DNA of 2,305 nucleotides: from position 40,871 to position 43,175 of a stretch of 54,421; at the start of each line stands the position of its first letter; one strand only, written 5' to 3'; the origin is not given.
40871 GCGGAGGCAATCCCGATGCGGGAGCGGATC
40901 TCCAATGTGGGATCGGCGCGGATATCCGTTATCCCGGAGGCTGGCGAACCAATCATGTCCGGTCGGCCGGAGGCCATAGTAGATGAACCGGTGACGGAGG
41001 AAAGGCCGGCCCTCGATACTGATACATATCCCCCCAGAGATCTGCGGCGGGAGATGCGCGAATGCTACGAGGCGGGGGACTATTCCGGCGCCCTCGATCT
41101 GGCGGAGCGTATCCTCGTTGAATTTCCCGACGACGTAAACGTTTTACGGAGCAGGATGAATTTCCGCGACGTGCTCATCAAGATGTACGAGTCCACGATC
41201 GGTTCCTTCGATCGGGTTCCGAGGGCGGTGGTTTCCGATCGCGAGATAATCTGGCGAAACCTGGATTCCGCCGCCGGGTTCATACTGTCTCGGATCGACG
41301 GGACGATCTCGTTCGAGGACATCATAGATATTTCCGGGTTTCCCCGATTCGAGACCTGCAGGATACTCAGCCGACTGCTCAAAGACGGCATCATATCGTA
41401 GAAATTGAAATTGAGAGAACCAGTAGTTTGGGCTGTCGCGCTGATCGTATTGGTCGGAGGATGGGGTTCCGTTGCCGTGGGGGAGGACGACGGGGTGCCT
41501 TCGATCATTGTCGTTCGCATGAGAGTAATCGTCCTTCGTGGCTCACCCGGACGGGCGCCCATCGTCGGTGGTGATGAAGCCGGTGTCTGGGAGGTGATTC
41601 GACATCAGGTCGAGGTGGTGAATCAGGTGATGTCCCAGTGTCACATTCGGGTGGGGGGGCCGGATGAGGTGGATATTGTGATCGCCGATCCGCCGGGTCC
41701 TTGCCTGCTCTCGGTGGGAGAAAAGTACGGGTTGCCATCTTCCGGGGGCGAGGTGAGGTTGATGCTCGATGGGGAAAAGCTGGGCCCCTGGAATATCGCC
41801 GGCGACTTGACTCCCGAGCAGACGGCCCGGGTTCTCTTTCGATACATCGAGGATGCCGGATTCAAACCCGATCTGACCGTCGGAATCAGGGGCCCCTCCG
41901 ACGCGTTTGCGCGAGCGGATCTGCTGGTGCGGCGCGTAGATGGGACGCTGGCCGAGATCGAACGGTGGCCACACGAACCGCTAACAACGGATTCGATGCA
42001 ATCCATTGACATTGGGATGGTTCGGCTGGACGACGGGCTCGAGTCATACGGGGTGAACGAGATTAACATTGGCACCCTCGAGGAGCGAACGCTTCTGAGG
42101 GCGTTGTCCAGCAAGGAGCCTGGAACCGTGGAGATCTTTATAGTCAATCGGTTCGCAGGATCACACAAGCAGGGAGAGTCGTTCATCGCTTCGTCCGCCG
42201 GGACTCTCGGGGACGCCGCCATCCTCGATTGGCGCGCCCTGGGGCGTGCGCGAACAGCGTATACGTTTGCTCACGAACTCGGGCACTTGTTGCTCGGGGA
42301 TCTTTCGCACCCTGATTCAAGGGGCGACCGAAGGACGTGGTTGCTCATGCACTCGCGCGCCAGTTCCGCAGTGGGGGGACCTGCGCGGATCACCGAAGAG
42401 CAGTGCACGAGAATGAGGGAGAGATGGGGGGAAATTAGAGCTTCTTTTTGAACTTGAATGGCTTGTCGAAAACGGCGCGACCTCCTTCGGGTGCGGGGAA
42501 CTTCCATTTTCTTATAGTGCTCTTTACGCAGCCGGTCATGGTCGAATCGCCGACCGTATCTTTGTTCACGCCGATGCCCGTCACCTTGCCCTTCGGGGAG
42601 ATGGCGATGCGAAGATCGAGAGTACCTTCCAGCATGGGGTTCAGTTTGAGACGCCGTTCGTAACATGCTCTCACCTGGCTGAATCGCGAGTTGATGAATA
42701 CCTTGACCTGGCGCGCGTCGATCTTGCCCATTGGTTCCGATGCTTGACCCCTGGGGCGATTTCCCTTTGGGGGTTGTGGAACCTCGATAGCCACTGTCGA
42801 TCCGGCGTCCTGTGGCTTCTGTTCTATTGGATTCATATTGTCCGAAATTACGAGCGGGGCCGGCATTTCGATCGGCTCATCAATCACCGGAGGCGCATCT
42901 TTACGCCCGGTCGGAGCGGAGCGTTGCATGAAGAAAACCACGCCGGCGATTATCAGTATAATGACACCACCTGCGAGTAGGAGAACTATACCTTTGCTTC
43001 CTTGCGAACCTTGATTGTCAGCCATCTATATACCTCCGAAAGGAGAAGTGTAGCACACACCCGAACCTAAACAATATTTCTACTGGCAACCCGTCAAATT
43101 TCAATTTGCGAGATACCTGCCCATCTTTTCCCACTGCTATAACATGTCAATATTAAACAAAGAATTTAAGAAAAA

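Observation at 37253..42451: Dedicated Hsp70 operon: J-domain/TPR protein, DnaK paralogue, 284-aa partner, secreted HExxH protein, with no GrpE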

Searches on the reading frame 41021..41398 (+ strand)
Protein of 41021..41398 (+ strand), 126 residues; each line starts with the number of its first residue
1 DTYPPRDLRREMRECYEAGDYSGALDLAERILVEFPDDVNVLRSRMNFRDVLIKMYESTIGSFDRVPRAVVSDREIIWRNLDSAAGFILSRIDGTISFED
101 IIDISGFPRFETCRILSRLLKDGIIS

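Call 72: predict_structure(alignment_id=A3)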
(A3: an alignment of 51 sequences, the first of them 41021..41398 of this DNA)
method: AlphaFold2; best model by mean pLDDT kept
length: 126 residues; sequences in the alignment: 51
mean_pLDDT: 78.6   pTM: 0.69
mean pLDDT of the five models: 78.6, 77.5, 77.5, 77.2, 77.3
residues with pLDDT >= 90: 51; 70-90: 36; 50-70: 23; < 50: 16
segments of 3 or more residues with pLDDT < 50: 89-100
pLDDT, mean of each block of 10 residues (from residue 1): 71 96 96 96 97 93 79 64 48 42 71 86 84
secondary structure, 60 per line:
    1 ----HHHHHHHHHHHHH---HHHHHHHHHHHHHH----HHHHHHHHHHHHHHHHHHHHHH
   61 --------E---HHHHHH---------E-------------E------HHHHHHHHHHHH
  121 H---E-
elements in order: H5-17 H21-34 H39-60 H73-78 H109-121

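Call 74: fold_search(model_id=the predicted structure, library=pdb)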
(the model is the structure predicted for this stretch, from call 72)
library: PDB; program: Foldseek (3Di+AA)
matches with E <= 10: 920; with E <= 0.001: 0
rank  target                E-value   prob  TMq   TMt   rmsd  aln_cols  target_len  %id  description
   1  2pl2_A                3.9e-01  0.99  0.37  0.25   7.1        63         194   24  Crystal structure of TTC0263: a thermophilic TPR protein in Thermus thermophilus HB27 (released 2008-03-04)
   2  7obe_A                4.1e-01  0.82  0.43  0.12  14.3        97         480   18  X-ray structure of the phosphatase PAPP5 from Arabidopsis thaliana (released 2021-06-09)
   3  6vfh_A                4.9e-01  0.99  0.37  0.39   1.4        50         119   24  De novo designed tetrahedral nanoparticle T33_dn10 (released 2020-08-12)
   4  5jjt_A                5.2e-01  0.99  0.38  0.11   4.5        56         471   20  Crystal structure of a type 5 serine/threonine protein phosphatase from Arabidopsis thaliana (released 2017-04-26)
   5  8ye5_A                5.2e-01  0.98  0.39  0.39   4.4        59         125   24  Structural and functional research of Reductive Dehalogenases TmrC using a cell-free expression system for heterologou (released 2024-03-06)
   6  2wqh                  5.2e-01  0.85  0.32  0.38   6.3        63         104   17  Crystal structure of CTPR3Y3 (released 2010-04-07)
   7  6q6g_K                6.3e-01  0.98  0.38  0.10   4.4        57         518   14  Cryo-EM structure of the APC/C-Cdc20-Cdk2-cyclinA2-Cks2 complex, the D1 box class (released 2019-09-11)
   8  7obe_B                6.3e-01  0.98  0.39  0.11   4.9        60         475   20  X-ray structure of the phosphatase PAPP5 from Arabidopsis thaliana (released 2021-06-09)
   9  2pqn_A                7.0e-01  0.99  0.38  0.38   1.2        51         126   20  Crystal structure of yeast Fis1 complexed with a fragment of yeast Mdv1 (released 2007-11-06)
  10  6zc9_A                7.0e-01  0.85  0.41  0.24   4.9        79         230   13  Structure of 14-3-3 gamma in complex with Nedd4-2 14-3-3 binding motif Ser448 (released 2021-07-21)
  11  8ye5_B                7.5e-01  0.97  0.36  0.38   4.5        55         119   25  Structural and functional research of Reductive Dehalogenases TmrC using a cell-free expression system for heterologou (released 2024-03-06)
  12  8k0f_A                7.5e-01  0.41  0.40  0.08  17.1       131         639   17  Human collagen prolyl processing enzyme complex, P3H1/CRTAP/PPIB heterotrimer, in its apo state (released 2024-09-18)
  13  6frk_r                8.4e-01  0.98  0.38  0.25   4.3        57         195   21  Structure of a prehandover mammalian ribosomal SRP and SRP receptor targeting complex (released 2018-03-28)
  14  6vfi_B                8.4e-01  0.95  0.35  0.37   4.9        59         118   17  De novo designed octahedral nanoparticle O43_dn18 (released 2020-08-12)
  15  3lw1_A                8.4e-01  0.93  0.39  0.22   2.2        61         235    8  Binary complex of 14-3-3 sigma and p53 pT387-peptide (released 2010-03-23)
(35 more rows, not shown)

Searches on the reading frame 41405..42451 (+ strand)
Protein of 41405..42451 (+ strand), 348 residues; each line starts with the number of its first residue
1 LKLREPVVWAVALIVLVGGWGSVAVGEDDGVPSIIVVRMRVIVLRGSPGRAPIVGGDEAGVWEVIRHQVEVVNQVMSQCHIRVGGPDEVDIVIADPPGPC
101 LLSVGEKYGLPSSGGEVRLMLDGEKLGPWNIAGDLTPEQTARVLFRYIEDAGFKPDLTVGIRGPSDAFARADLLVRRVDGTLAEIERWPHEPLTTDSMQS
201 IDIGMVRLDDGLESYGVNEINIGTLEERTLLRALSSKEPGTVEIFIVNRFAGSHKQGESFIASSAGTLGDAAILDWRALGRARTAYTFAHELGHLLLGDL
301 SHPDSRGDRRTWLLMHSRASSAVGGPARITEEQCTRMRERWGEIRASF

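Call 3: search_protein_families(library=pfam, proteins=[window:41405-42451:+], max_evalue=0.1)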
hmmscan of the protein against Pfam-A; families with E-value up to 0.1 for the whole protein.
window:41405-42451:+ (348 aa): 1 family
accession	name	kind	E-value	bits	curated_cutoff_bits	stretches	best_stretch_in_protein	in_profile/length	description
PF06114.19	Peptidase_M78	-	0.087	13.1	22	0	281-301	39-59/123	IrrE N-terminal-like domain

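Call 4: search_protein_families(library=ncbifam, proteins=[window:41405-42451:+], max_evalue=0.1)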
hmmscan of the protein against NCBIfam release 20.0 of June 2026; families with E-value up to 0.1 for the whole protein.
window:41405-42451:+ (348 aa): 0 families

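Call 65: search_solved_structures(query=A2, max_evalue=10, show_alignments=2)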
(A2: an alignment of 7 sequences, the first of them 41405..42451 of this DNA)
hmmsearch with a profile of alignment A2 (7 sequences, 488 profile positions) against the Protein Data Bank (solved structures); distinct sequences matched with E-value up to 10: 8.
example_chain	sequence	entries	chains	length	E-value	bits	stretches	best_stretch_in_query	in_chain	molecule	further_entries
3ljt_A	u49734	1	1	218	0.16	13.7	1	426-463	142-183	A disintegrin and metalloproteinase with thrombospondin motifs 5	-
3hy7_A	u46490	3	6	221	0.16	13.7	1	426-463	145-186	A disintegrin and metalloproteinase with thrombospondin motifs 5 | Catalytic Domain of ADAMTS-5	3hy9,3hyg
3b8z_A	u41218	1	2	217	0.16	13.7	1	426-463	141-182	protein ADAMTS-5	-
6yjm_A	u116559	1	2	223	0.17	13.7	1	426-463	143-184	A disintegrin and metalloproteinase with thrombospondin motifs 5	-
3dte_A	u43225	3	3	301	0.29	12.8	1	421-441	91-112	IrrE protein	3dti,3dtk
2rjq_A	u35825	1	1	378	0.4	12.4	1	426-463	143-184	ADAMTS-5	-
8slm_A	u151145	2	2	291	0.64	11.7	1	424-441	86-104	Zn dependent hydrolase fused to HTH domain, IrrE ortholog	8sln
6vuo_A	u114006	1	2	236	1.5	10.5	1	60-162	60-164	Single-chain Fv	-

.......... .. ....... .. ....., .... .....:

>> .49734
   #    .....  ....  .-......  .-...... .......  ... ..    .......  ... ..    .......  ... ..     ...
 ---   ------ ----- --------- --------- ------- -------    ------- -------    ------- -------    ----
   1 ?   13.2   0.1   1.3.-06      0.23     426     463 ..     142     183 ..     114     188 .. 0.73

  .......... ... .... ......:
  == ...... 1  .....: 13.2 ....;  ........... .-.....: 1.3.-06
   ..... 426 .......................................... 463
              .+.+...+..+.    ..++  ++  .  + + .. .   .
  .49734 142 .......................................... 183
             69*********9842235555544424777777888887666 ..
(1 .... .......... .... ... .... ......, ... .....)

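Call 76: search_protein_families(library=padloc, proteins=[window:41405-42451:+], max_evalue=0.01)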
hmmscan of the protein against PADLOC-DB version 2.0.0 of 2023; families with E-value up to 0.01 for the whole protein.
window:41405-42451:+ (348 aa): 1 family
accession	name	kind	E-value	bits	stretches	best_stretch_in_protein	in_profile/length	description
PDLC04141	capP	-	0.0053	14.3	1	281-299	64-82/242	capP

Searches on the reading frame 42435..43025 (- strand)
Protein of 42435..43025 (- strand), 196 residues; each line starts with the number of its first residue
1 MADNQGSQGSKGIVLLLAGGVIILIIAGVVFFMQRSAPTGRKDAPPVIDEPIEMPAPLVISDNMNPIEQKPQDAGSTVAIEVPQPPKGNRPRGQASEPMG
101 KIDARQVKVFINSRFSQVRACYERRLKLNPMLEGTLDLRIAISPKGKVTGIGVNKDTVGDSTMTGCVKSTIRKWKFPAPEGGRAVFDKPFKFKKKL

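Call 3: search_protein_families(library=pfam, proteins=[window:42435-43025:-], max_evalue=0.1)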
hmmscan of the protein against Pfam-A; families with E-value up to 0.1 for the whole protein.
window:42435-43025:- (196 aa): 1 family
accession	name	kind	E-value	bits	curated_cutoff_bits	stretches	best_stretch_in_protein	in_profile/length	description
PF03544.19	TonB_C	-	0.0015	19.4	24.6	1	132-185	14-67/79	Gram-negative bacterial TonB protein C-terminal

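Call 4: search_protein_families(library=ncbifam, proteins=[window:42435-43025:-], max_evalue=0.1)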
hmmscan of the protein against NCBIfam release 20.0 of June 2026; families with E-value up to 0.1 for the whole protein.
window:42435-43025:- (196 aa): 4 families
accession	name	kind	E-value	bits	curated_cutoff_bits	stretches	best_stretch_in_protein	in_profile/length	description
NF033768.1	myxo_SS_tail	domain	4e-25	87.7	40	1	102-193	1-92/92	AgmX/PglI C-terminal domain-containing protein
NF033760.1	gliding_GltG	equivalog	7.1e-20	71.1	650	1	99-194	551-647/650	adventurous gliding motility protein GltG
NF033761.1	gliding_GltJ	equivalog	9.8e-14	51.4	450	1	104-192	583-671/671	adventurous gliding motility protein GltJ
TIGR01352.1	tonB_Cterm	subfamily_domain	3e-05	24.3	27.1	1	132-193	12-74/76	TonB family protein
